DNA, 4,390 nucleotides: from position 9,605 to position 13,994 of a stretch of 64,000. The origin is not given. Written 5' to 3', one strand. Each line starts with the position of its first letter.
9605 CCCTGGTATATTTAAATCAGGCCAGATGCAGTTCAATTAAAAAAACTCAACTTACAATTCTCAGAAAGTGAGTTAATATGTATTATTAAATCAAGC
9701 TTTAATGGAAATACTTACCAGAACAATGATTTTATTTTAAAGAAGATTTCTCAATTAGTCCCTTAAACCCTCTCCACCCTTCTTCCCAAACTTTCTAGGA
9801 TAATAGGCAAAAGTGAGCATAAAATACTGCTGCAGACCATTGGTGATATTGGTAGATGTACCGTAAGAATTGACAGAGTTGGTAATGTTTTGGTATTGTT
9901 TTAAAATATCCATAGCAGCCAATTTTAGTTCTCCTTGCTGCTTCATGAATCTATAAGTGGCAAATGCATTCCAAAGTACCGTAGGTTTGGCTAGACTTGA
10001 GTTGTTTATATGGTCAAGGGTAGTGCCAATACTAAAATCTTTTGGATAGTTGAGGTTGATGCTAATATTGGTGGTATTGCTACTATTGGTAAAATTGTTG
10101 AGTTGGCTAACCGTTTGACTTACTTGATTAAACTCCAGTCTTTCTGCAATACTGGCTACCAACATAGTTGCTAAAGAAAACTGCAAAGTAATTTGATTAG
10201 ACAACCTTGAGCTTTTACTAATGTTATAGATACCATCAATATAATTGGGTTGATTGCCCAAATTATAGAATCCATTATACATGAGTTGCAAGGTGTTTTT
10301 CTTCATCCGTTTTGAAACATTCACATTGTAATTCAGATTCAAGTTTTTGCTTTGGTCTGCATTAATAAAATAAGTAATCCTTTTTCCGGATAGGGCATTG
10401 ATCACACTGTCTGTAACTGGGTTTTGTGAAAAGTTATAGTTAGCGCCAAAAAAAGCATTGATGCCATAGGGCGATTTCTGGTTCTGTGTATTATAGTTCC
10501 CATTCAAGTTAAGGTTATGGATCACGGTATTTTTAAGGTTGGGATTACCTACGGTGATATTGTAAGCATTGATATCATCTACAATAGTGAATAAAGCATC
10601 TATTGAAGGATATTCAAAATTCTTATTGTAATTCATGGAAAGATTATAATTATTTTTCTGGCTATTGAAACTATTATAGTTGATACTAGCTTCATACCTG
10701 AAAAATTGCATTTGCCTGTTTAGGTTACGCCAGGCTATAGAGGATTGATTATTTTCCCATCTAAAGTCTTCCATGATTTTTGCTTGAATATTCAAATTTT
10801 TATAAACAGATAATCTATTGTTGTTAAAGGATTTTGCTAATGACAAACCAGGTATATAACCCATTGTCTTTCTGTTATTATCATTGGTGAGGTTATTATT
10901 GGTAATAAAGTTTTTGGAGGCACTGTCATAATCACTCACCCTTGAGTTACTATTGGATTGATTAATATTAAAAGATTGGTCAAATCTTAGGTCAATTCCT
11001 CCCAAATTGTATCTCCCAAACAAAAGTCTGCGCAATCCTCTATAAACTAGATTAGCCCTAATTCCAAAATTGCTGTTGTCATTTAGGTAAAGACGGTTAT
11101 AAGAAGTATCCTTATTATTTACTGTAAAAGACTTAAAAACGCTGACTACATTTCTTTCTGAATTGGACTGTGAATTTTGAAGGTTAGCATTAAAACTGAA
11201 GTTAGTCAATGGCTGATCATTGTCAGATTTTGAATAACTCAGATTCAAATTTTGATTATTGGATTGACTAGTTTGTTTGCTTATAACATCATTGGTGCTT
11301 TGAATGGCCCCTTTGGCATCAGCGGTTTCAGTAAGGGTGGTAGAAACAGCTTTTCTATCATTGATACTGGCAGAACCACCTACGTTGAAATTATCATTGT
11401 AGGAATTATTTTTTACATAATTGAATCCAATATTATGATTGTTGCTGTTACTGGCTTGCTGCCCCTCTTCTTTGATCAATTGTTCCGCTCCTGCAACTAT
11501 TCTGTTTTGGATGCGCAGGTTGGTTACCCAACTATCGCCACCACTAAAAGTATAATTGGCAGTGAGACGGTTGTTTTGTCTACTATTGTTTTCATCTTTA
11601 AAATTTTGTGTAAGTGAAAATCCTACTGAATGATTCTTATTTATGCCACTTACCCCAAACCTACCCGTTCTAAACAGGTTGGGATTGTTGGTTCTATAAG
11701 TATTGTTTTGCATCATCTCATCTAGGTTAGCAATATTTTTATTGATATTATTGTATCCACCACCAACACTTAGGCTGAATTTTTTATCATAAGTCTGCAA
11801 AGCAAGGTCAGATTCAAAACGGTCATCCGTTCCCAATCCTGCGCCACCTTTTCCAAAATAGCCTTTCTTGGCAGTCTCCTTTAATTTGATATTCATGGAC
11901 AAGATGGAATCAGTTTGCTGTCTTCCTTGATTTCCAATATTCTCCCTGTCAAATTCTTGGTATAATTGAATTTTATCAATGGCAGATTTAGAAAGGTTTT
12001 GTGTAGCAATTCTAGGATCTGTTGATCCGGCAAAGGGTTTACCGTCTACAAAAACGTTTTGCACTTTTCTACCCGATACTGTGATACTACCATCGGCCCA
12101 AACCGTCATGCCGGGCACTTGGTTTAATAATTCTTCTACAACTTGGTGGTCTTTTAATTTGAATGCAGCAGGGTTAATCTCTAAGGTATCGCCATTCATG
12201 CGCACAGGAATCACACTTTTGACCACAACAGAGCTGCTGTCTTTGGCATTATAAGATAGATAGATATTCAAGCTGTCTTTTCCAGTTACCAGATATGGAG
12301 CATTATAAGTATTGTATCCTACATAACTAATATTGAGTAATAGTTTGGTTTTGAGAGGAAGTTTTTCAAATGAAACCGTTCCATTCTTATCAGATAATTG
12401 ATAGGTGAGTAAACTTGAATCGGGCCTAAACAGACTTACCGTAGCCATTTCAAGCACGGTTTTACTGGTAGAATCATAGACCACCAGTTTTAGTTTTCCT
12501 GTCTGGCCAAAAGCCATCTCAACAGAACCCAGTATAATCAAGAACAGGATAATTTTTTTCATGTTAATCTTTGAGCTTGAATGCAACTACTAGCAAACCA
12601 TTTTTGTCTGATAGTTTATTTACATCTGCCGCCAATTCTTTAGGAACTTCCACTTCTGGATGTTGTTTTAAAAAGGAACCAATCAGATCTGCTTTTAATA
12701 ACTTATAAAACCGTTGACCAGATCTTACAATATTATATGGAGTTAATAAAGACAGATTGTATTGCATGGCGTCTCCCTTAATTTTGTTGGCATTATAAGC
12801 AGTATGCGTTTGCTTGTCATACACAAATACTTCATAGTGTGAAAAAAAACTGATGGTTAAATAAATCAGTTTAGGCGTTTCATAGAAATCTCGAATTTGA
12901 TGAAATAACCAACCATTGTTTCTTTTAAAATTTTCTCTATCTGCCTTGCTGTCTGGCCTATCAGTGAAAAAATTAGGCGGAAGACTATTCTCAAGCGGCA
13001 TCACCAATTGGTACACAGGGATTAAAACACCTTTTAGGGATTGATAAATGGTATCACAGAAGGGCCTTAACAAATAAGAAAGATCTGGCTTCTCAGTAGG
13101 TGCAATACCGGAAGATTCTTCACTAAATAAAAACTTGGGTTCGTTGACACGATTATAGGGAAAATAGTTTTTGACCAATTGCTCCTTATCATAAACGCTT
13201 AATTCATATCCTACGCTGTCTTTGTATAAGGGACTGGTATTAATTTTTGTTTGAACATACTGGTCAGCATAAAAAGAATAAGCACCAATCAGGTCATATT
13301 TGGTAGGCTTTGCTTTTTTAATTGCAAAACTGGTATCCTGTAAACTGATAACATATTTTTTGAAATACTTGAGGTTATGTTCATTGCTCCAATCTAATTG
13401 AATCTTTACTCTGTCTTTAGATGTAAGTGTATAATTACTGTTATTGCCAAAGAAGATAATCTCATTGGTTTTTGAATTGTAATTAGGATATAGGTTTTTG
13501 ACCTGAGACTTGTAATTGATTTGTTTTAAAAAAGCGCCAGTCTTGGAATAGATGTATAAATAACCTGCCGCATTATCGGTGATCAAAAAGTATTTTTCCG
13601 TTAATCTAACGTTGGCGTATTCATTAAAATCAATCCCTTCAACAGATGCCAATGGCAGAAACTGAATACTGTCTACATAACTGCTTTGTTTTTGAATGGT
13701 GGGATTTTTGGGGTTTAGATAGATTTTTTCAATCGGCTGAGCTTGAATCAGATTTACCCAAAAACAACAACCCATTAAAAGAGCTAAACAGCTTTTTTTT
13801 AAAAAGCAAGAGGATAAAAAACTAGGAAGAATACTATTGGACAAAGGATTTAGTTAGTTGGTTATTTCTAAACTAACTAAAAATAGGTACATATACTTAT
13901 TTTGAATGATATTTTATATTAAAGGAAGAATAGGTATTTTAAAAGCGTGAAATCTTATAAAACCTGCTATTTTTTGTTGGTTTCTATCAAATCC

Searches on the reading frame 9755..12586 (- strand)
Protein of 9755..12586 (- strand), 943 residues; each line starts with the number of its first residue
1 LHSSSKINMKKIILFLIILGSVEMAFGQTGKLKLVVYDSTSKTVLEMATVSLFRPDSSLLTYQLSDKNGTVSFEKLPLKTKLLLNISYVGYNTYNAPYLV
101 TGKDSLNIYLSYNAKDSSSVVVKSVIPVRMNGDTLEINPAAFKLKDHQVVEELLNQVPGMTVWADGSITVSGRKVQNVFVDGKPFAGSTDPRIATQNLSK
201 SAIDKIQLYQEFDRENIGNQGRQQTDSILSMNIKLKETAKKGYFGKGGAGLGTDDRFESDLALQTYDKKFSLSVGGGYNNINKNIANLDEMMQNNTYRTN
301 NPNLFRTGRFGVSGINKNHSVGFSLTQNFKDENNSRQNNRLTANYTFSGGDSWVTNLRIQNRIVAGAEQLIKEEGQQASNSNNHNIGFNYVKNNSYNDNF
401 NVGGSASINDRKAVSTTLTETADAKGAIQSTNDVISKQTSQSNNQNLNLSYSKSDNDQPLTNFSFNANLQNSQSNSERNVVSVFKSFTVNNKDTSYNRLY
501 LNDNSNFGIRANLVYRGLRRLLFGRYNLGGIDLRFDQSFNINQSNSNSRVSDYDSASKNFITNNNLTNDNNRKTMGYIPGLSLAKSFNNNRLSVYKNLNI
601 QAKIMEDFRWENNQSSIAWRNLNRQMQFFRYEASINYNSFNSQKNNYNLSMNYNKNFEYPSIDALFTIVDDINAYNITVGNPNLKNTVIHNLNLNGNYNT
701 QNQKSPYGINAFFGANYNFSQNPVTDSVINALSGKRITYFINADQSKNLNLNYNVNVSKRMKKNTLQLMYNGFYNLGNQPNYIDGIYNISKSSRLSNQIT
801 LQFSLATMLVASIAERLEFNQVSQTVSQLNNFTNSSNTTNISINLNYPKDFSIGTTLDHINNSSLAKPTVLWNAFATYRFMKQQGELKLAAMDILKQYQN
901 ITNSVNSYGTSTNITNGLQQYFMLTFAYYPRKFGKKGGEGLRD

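Call 74: search_protein_families(library=pfam, proteins=[window:9755-12586:-], max_evalue=0.0001)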
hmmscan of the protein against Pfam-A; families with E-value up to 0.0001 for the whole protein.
window:9755-12586:- (943 aa): 2 families
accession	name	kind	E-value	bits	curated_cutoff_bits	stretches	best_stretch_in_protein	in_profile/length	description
PF14905.12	OMP_b-brl_3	-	2.5e-08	33.8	27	1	639-804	167-325/408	Outer membrane protein beta-barrel family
PF13620.12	CarboxypepD_reg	-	4.3e-05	24.2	32.3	0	35-101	5-70/82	Carboxypeptidase regulatory-like domain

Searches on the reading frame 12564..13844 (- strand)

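Call 74: search_protein_families(library=pfam, proteins=[window:12564-13844:-], max_evalue=0.0001)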
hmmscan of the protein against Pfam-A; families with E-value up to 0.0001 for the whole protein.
window:12564-13844:- (426 aa): 1 family
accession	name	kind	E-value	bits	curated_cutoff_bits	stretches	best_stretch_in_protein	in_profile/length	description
PF17170.10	DUF5128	-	1.2e-11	44.8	22.9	1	48-110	18-80/321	6-bladed beta-propeller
